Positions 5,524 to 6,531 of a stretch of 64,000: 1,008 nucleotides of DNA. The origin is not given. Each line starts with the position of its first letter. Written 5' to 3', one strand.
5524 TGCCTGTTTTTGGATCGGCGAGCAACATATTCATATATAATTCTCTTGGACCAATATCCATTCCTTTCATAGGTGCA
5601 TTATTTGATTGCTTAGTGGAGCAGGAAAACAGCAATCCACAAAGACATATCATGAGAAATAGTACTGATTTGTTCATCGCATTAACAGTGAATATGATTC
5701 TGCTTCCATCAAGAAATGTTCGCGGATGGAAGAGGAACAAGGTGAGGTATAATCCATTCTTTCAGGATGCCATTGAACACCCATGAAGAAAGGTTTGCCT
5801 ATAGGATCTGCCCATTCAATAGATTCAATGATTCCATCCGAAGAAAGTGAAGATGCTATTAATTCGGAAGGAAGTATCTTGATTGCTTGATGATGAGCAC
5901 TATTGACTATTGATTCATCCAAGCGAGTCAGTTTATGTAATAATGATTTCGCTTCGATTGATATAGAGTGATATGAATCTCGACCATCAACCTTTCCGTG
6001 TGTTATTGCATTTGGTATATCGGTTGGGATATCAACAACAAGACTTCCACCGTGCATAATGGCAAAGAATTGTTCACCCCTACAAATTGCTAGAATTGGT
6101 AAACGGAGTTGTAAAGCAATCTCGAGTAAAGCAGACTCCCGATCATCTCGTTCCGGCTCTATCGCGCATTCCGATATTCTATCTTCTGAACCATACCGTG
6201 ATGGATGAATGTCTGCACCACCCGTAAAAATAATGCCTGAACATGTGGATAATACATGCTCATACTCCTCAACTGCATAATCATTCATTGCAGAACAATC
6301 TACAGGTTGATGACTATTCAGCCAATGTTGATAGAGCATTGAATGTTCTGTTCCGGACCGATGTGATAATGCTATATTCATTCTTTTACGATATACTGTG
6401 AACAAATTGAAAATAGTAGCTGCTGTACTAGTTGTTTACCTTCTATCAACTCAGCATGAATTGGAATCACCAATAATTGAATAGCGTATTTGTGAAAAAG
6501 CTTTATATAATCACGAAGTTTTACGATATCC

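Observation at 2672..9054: Lipid A genes translationally coupled to a C26 glutamine-amidotransferase-like hydrolase and a 1000-aa BNR-repeat T9SS cargo protein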

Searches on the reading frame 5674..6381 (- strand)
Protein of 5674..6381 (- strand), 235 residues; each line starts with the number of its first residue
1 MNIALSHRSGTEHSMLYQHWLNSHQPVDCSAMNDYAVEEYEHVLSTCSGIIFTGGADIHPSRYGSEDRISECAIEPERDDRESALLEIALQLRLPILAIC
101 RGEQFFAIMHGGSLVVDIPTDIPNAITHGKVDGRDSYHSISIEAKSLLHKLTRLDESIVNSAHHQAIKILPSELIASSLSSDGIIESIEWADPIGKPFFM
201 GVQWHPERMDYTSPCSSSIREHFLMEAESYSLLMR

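Call 8: search_protein_families(library=pfam, proteins=[window:5674-6381:-], max_evalue=0.01)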
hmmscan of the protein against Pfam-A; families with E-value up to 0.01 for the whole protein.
window:5674-6381:- (235 aa): 2 families
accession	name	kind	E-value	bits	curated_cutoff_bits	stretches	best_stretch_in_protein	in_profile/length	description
PF07722.19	Peptidase_C26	-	1.8e-43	149.3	20.5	1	37-207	49-219/219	Peptidase C26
PF00117.34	GATase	-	5.3e-10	39.7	22.8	1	84-208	63-173/190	Glutamine amidotransferase class-I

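Call 9: search_protein_families(library=ncbifam, proteins=[window:5674-6381:-], max_evalue=0.01)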
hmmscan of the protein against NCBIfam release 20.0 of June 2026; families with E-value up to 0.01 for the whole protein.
window:5674-6381:- (235 aa): 11 families
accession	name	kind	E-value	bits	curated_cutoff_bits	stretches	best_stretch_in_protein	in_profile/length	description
NF008471.0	PRK11366.1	equivalog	2.9e-20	72.8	266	1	40-210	55-227/254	gamma-glutamyl-gamma-aminobutyrate hydrolase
NF045546.1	GCDPHdlase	equivalog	5e-13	49.6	250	2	16-143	29-145/198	gamma-glutamyl-CDP-amidate hydrolase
NF001975.0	PRK00758.1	equivalog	1.1e-08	34.9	198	1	42-208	39-165/185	GMP synthase subunit A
TIGR00888.1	guaA_Nterm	equivalog_domain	4.5e-08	32.7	172.15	1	79-209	56-168/188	glutamine-hydrolyzing GMP synthase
NF011201.0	PRK14607.1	equivalog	3.7e-06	25.9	670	1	90-210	70-174/534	bifunctional anthranilate synthase component II/anthranilate phosphoribosyltransferase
NF000848.1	PRK00074.1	equivalog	9.7e-05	21.1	400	1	87-225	64-185/512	glutamine-hydrolyzing GMP synthase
TIGR00566.1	trpG_papA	subfamily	0.00052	19.8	121.05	1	90-208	71-176/192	glutamine amidotransferase of anthranilate synthase or aminodeoxychorismate synthase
NF010081.0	PRK13566.1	equivalog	0.00096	17.5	645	1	83-208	590-700/729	anthranilate synthase component I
TIGR01823.1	PabB-fungal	equivalog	0.0018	16.6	442.55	1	93-219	86-197/742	aminodeoxychorismate synthase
NF005849.0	PRK07765.1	equivalog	0.0053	16.1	308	0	76-208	59-175/219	aminodeoxychorismate/anthranilate synthase component II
TIGR01815.1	TrpE-clade3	equivalog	0.0062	14.6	739.15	1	85-208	580-688/717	anthranilate synthase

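Call 10: find_homologous_proteins(query=window:5674-6381:-, max_evalue=1e-10)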
Query window:5674-6381:- (235 aa): 1567 proteins with E <= 1e-10 among 1803 candidates; the best 120 are listed.
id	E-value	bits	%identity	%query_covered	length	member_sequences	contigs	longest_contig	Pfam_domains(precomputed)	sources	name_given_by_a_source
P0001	2.0e-153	526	100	100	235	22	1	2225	PF07722.20,PF00117.35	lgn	-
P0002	9.5e-130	449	81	100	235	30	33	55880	PF07722.20,PF00117.35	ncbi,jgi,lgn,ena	ncbi:MAG: gamma-glutamyl-gamma-aminobutyrate hydrolase family protein [Ignavibacteria bacterium]|jgi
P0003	1.9e-124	432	79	100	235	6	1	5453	PF07722.20,PF00117.35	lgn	-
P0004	1.1e-108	380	71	100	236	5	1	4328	PF07722.20,PF00117.35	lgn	-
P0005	4.2e-108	378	68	100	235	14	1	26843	PF07722.20,PF00117.35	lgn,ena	-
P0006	4.4e-108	378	67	100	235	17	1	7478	PF07722.20,PF00117.35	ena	-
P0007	8.0e-94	331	62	100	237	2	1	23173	PF07722.20,PF00117.35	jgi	-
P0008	2.6e-92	327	61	100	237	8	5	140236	PF07722.20,PF00117.35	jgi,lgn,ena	-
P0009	3.7e-91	323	61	100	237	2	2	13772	PF07722.20,PF00117.35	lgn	-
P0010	3.0e-90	320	62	100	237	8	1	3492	PF07722.20,PF00117.35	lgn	-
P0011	3.7e-90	319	61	100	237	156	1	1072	PF07722.20,PF00117.35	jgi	jgi:putative glutamine amidotransferase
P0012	7.0e-86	305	57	100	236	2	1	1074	PF07722.20,PF00117.35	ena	-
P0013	8.6e-81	289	55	100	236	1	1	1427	PF07722.20,PF00117.35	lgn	-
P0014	1.9e-80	288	67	79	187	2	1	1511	PF07722.20,PF00117.35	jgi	jgi:putative glutamine amidotransferase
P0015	9.7e-76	272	52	100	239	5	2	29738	PF07722.20,PF00117.35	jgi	jgi:putative glutamine amidotransferase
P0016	2.2e-74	268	52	100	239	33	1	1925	PF07722.20,PF00117.35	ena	-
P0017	5.1e-73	263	51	100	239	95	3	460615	PF07722.20,PF00117.35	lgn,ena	-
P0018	5.9e-70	253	51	100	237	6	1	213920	PF07722.20,PF00117.35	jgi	jgi:putative glutamine amidotransferase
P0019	4.0e-68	247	51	100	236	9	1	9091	PF07722.20,PF00117.35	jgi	jgi:putative glutamine amidotransferase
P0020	1.4e-67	246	50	100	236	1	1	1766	PF07722.20,PF00117.35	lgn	-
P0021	1.5e-67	245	52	100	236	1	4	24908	PF07722.20,PF00117.35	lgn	-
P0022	4.0e-67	244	49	100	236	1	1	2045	PF07722.20,PF00117.35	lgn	-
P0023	4.9e-66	241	48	100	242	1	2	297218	PF07722.20,PF00117.35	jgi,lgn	jgi:putative glutamine amidotransferase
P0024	2.6e-65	238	48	100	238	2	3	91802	PF07722.20,PF00117.35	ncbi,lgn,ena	-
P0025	3.7e-65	238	48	100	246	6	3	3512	PF07722.20,PF00117.35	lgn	-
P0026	2.2e-64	235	49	100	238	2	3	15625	PF07722.20,PF00117.35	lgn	-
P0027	2.6e-64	235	47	100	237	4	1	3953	PF07722.20,PF00117.35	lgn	-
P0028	3.3e-64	235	48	100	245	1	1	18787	PF07722.20,PF00117.35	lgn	-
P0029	3.8e-64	234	48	99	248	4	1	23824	PF07722.20,PF00117.35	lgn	-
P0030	4.9e-64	234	47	100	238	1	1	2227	PF07722.20,PF00117.35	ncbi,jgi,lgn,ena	jgi:putative glutamine amidotransferase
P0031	6.1e-63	230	49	100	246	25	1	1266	PF07722.20,PF00117.35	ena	-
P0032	1.0e-62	230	48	100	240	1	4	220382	PF07722.20,PF00117.35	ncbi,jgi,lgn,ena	-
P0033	2.4e-62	229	49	100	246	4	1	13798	PF07722.20,PF00117.35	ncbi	-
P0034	3.8e-62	228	45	100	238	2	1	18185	PF07722.20,PF00117.35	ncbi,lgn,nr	ncbi:MAG: gamma-glutamyl-gamma-aminobutyrate hydrolase family protein [Candidatus Kapaibacterium sp.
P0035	7.6e-62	227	46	100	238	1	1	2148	PF07722.20,PF00117.35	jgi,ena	-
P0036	1.2e-61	226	45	100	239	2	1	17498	PF07722.20,PF00117.35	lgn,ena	-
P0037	1.5e-61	226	45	100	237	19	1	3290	PF07722.20,PF00117.35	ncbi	-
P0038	2.0e-61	225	46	100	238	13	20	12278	PF07722.20,PF00117.35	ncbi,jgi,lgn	jgi:putative glutamine amidotransferase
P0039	2.2e-61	225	46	100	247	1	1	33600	PF07722.20,PF00117.35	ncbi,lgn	-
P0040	2.8e-61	225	46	99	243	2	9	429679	PF07722.20,PF00117.35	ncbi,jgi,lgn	jgi:putative glutamine amidotransferase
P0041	3.3e-61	225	43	100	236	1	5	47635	PF07722.20,PF00117.35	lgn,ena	-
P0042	5.2e-61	224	44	100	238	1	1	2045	PF07722.20,PF00117.35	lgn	-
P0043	5.2e-61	224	44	100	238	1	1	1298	PF07722.20,PF00117.35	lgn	-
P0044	2.7e-60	222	44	100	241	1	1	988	PF07722.20,PF00117.35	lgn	-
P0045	3.0e-60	222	47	100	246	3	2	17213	PF07722.20,PF00117.35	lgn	-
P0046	3.8e-60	221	47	99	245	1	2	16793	PF07722.20,PF00117.35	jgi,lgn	jgi:putative glutamine amidotransferase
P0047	3.9e-60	221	45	100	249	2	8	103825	PF07722.20,PF00117.35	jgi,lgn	jgi:putative glutamine amidotransferase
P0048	1.0e-59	220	44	100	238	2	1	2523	PF07722.20,PF00117.35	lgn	-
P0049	1.2e-59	220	42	100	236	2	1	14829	PF07722.20,PF00117.35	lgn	-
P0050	1.5e-59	219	44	100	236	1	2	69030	PF07722.20,PF00117.35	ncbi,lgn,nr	ncbi:MAG: gamma-glutamyl-gamma-aminobutyrate hydrolase family protein [Bacteroidota bacterium]|nr:ga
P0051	1.5e-59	219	46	99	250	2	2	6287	PF07722.20,PF00117.35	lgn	-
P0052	2.5e-59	219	45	100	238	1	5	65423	PF07722.20,PF00117.35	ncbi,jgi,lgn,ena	jgi:putative glutamine amidotransferase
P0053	5.9e-59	217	44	100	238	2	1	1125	PF07722.20,PF00117.35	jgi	jgi:putative glutamine amidotransferase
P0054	6.4e-59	217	44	100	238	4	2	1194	PF07722.20,PF00117.35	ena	-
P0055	1.3e-58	216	49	93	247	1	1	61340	PF07722.20,PF00117.35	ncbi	-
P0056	1.4e-58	216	44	100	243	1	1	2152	PF07722.20,PF00117.35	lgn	-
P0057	3.4e-58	215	46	99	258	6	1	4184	PF07722.20,PF00117.35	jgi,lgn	-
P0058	6.9e-58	214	42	100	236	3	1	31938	PF07722.20,PF00117.35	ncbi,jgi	-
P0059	9.9e-58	213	44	100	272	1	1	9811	PF07722.20,PF00117.35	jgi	jgi:putative glutamine amidotransferase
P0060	1.2e-57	213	43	99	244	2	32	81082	PF07722.20,PF00117.35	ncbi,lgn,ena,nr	ncbi:hypothetical protein MASR2M18_19670 [Ignavibacteria bacterium]|nr:gamma-glutamyl-gamma-aminobut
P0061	1.7e-57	213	43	100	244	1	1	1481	PF07722.20,PF00117.35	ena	-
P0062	1.9e-57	212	43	100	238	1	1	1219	PF07722.20,PF00117.35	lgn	-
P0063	6.6e-57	211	46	100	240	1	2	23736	PF07722.20,PF00117.35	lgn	-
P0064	6.9e-57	211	47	100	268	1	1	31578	PF07722.20,PF00117.35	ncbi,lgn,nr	ncbi:MAG: gamma-glutamyl-gamma-aminobutyrate hydrolase family protein [Candidatus Kapabacteria bacte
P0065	2.7e-56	209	45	99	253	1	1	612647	PF07722.20,PF00117.35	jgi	jgi:putative glutamine amidotransferase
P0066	2.8e-56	209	46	93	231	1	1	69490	PF07722.20,PF00117.35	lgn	-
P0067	9.4e-56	207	43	100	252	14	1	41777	PF07722.20,PF00117.35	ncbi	-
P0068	1.5e-55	206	45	100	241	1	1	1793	PF07722.20,PF00117.35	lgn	-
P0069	3.7e-55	205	42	99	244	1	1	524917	PF07722.20,PF00117.35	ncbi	-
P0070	5.0e-55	205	44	100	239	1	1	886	PF07722.20,PF00117.35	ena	-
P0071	8.4e-55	204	46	100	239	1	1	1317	PF07722.20,PF00117.35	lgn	-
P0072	2.4e-54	202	43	100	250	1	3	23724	PF07722.20,PF00117.35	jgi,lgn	jgi:putative glutamine amidotransferase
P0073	7.5e-54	201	42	98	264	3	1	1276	PF07722.20,PF00117.35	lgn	-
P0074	9.6e-54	200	44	100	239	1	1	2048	PF07722.20,PF00117.35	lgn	-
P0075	4.4e-53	198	43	100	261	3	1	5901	PF07722.20,PF00117.35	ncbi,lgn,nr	ncbi:MAG: gamma-glutamyl-gamma-aminobutyrate hydrolase family protein [Candidatus Kapabacteria bacte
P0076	5.0e-53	198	45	98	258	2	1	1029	PF07722.20,PF00117.35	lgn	-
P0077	8.7e-53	197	42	98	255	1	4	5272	PF07722.20,PF00117.35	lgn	-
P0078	9.2e-53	197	44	95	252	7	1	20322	PF07722.20,PF00117.35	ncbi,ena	-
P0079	2.0e-52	196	44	100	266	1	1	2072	PF07722.20,PF00117.35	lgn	-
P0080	4.4e-52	195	43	100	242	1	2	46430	PF07722.20,PF00117.35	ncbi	-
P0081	6.9e-52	194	45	100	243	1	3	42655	PF07722.20,PF00117.35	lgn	-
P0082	7.7e-52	194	41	98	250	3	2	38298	PF07722.20,PF00117.35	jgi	-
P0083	1.2e-51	194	42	100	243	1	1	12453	PF07722.20,PF00117.35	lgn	-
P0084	1.2e-51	193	42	100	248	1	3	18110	PF07722.20,PF00117.35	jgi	jgi:putative glutamine amidotransferase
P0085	1.4e-51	193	41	100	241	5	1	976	PF07722.20,PF00117.35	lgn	-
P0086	1.9e-51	193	41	100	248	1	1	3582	PF07722.20,PF00117.35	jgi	jgi:putative glutamine amidotransferase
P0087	2.7e-51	192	43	97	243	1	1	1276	PF07722.20,PF00117.35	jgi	jgi:putative glutamine amidotransferase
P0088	2.9e-51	192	42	89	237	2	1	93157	PF07722.20,PF00117.35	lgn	-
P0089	3.6e-51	192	42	100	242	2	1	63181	PF07722.20,PF00117.35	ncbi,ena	-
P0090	1.4e-50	190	44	91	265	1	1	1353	PF07722.20,PF00117.35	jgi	jgi:putative glutamine amidotransferase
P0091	1.7e-50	190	40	99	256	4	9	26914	PF07722.20,PF00117.35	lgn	-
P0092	3.5e-50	189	41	100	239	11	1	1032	PF07722.20,PF00117.35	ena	-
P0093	4.4e-50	188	42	100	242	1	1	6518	PF07722.20,PF00117.35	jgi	jgi:putative glutamine amidotransferase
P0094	6.3e-50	188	39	100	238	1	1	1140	PF07722.20,PF00117.35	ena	-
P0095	6.3e-50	188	41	98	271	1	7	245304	PF07722.20,PF00117.35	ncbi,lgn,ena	-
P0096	3.0e-49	186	42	100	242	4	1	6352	PF07722.20,PF00117.35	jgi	jgi:putative glutamine amidotransferase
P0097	5.6e-49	185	41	98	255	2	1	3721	PF07722.20,PF00117.35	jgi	-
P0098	6.5e-49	185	42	100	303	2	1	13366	PF07722.20,PF00117.35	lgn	-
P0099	3.0e-48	182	42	100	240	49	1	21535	PF07722.20,PF00117.35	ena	-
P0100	3.2e-48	182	41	91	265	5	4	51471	PF07722.20,PF00117.35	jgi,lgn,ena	-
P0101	3.5e-48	182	40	100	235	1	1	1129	PF07722.20,PF00117.35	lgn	-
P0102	4.4e-48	182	39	97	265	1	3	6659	PF07722.20,PF00117.35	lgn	-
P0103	7.0e-48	181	41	100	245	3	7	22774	PF07722.20,PF00117.35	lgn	-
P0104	7.6e-48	181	39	98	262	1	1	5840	PF07722.20,PF00117.35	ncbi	-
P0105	1.1e-47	181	40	99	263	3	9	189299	PF07722.20,PF00117.35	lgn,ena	-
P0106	1.2e-47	180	41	97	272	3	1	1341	PF07722.20,PF00117.35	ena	-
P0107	1.5e-47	180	41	97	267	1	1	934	PF07722.20,PF00117.35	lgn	-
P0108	2.1e-47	180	40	97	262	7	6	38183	PF07722.20,PF00117.35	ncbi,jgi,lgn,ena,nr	ncbi:MAG TPA: gamma-glutamyl-gamma-aminobutyrate hydrolase family protein [Bacteroidales bacterium]|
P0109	2.4e-47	179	43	98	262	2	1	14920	PF07722.20,PF00117.35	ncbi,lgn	-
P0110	3.3e-47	179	41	97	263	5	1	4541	PF07722.20,PF00117.35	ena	-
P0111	3.6e-47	179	40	97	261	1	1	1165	PF07722.20,PF00117.35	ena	-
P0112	4.1e-47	179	44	85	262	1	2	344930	PF07722.20,PF00117.35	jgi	-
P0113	4.5e-47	179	43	99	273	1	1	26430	PF07722.20,PF00117.35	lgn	-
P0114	5.1e-47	178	42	100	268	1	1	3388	PF07722.20,PF00117.35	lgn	-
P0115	5.2e-47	178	40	98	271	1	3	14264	PF07722.20,PF00117.35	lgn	-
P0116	6.4e-47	178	40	100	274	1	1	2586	PF07722.20,PF00117.35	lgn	-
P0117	7.4e-47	178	41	100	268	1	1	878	PF07722.20,PF00117.35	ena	-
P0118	1.1e-46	177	41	97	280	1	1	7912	PF07722.20,PF00117.35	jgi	jgi:putative glutamine amidotransferase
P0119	1.1e-46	177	43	92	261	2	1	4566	PF07722.20,PF00117.35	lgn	-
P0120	2.4e-46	176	39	99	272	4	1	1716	PF07722.20,PF00117.35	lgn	-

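Call 11: find_encoding_contigs(protein=window:5674-6381:-, flank=10000, max_places=6)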
Protein window:5674-6381:- (235 aa): 2 contigs read that carry it; 2 places shown.
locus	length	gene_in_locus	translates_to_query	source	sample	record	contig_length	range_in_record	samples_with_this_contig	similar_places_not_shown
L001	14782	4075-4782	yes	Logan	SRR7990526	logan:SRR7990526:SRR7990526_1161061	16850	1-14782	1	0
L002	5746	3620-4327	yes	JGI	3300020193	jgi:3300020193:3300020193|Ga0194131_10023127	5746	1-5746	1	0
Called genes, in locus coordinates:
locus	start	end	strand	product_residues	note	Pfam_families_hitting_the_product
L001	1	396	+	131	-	?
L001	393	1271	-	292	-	PF12569:NatA_aux_su (weak), PF25062:ARM_TT21_N (weak), PF13424:TPR_12, PF13414:TPR_11, PF00515:TPR_1, PF13414:TPR_11, PF00515:TPR_1, PF07719:TPR_2, +28 more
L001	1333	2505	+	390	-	PF02684:LpxB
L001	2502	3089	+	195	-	PF04028:DUF374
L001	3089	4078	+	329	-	PF02606:LpxK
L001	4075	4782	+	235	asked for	PF00117:GATase, PF07722:Peptidase_C26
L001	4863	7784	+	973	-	PF15902:Sortilin-Vps10 (faint)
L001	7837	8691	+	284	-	PF12849:PBP_like_2, PF12727:PBP_like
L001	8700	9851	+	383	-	PF00528:BPD_transp_1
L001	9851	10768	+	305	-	PF00528:BPD_transp_1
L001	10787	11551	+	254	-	PF02463:SMC_N (faint), PF13175:AAA_15 (faint), PF00005:ABC_tran, PF13304:AAA_21 (faint)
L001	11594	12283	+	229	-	PF01895:PhoU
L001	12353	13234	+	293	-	PF00483:NTP_transferase, PF12804:NTP_transf_3 (weak)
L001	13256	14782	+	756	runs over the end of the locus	PF17191:RecG_wedge (weak), PF00176:SNF2-rel_dom, PF00270:DEAD, PF04851:ResIII, PF00271:Helicase_C, PF22590:Cas3-like_C_2 (faint), PF19833:RecG_dom3_C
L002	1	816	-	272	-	?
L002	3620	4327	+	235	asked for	PF00117:GATase, PF07722:Peptidase_C26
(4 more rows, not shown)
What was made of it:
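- Checked: On identical contigs a gene caller starts the BNR gene 28 codons later (973 aa), which leaves an 81-nt gap (call 11).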

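Call 14: find_related_loci(query=A1, collection=genome_contigs, flank=10000)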
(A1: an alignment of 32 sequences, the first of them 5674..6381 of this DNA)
Query A1 (235 aa) in genome_contigs; peptide patterns used: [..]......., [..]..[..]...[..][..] (x = any residue, [..] = any of these).
600 stretches matched a pattern (row limit reached: there are more); 582 encode a relative of the query (tblastn E <= 1e-3); the best 80 are kept; 80 distinct loci.
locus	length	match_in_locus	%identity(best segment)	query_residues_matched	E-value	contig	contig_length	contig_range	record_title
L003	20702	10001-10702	52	1-234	5e-76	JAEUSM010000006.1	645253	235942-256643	MAG: Candidatus Kapaibacterium sp. isolate new MAG-303 k141_335486, whole genome shotgun sequence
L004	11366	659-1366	49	1-235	5e-69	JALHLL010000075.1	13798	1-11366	MAG: bacterium isolate Bin_11_3_sub c_000000016959, whole genome shotgun sequence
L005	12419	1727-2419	42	1-230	3e-62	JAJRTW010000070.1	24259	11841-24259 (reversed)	MAG: Bacteroidetes bacterium isolate Dive96_bin10.128 k141_1337246, whole genome shotgun sequence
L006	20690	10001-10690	42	1-230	2e-58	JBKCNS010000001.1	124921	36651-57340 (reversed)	MAG: Candidatus Kapaibacterium sp. isolate samp_506_metadecoder_925 samp_506_99908, whole genome shotgun sequence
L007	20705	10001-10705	43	1-234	4e-58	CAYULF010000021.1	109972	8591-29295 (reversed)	MAG TPA_asm: uncultured Hyphomicrobiales bacterium isolate SRP334346_co1_107 genome assembly, contig: NODE_253_length_10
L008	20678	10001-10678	39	1-230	1e-54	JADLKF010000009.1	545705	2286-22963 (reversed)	MAG: Lentimicrobiaceae bacterium isolate DFE_LEN c_000000000056, whole genome shotgun sequence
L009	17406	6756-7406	39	17-231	8e-54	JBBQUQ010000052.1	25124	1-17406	MAG: Bacteroidales bacterium isolate Co_metawrap_1939 Cmw_1939_k141_14856541_length_25124_cov_10.9984, whole genome shot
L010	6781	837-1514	42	1-230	3e-53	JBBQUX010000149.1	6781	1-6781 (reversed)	MAG: Bacteroidales bacterium isolate Co_metawrap_1956 Cmw_1956_k141_26510316_length_6781_cov_11.9934, whole genome shotg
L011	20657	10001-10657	41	11-227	7e-53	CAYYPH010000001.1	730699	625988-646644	MAG TPA_asm: uncultured Prolixibacteraceae bacterium isolate binchicken_co66_18 genome assembly, contig: NODE_3_length_7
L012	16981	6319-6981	39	17-235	5e-52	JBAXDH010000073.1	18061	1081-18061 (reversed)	MAG: bacterium isolate ELA214 MAG214_73, whole genome shotgun sequence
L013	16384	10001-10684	36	3-230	3e-50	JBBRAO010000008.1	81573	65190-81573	MAG: Candidatus Kapaibacterium sp. isolate Co_metawrap_2299 Cmw_2299_k141_17341913_length_81573_cov_20.9990, whole genom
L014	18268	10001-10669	38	1-227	3e-49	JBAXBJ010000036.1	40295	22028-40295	MAG: Bacteroidota bacterium isolate ELA164 MAG164_36, whole genome shotgun sequence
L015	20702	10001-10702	39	1-232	9e-52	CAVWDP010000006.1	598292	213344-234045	MAG: uncultured Bacteroidales bacterium isolate MFD03804.bin.2.200 genome assembly, contig: contig_62501, whole genome s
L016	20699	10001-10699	39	1-230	1e-48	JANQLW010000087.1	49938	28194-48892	MAG: Bacteroidales bacterium isolate PL25a_bin.72 k99_3027282, whole genome shotgun sequence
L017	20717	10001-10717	36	1-235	3e-48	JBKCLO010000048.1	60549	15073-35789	MAG: Ignavibacteria bacterium isolate samp_510_concoct_1221 samp_510_374266, whole genome shotgun sequence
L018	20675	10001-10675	37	1-227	5e-48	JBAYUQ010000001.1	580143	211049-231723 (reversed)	MAG: Candidatus Kapaibacterium sp. isolate SO_2016_LW3_39 scaffold00003_LW162_2016, whole genome shotgun sequence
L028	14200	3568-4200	43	17-229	8e-44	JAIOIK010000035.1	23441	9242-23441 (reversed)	MAG: Ignavibacteria bacterium isolate MAG_28 contig_49637, whole genome shotgun sequence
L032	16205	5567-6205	40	17-229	5e-42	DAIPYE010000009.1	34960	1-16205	MAG TPA_asm: Bacteroidota bacterium isolate CTOTU2443 NODE_533_length_34960_cov_3.973843, whole genome shotgun sequence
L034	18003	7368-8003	39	17-228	3e-41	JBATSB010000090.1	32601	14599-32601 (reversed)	MAG: Ignavibacteria bacterium isolate MFD10470_ilm_asm_bin1 k127_220163, whole genome shotgun sequence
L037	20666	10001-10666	38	9-231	2e-40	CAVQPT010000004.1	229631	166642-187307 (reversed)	MAG: uncultured Bacteroidetes bacterium isolate MFD09964.bin.3.183 genome assembly, contig: contig_28581, whole genome s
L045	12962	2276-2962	45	3-232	4e-57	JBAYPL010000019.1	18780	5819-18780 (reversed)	MAG: Candidatus Kapaibacterium sp. isolate SO_2016_LW2_137 scaffold05546_LW138R_2016, whole genome shotgun sequence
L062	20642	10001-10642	32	17-233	2e-34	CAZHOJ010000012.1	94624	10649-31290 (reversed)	MAG TPA_asm: uncultured Ignavibacteriaceae bacterium isolate SRP319275_co4_88 genome assembly, contig: NODE_113_length_9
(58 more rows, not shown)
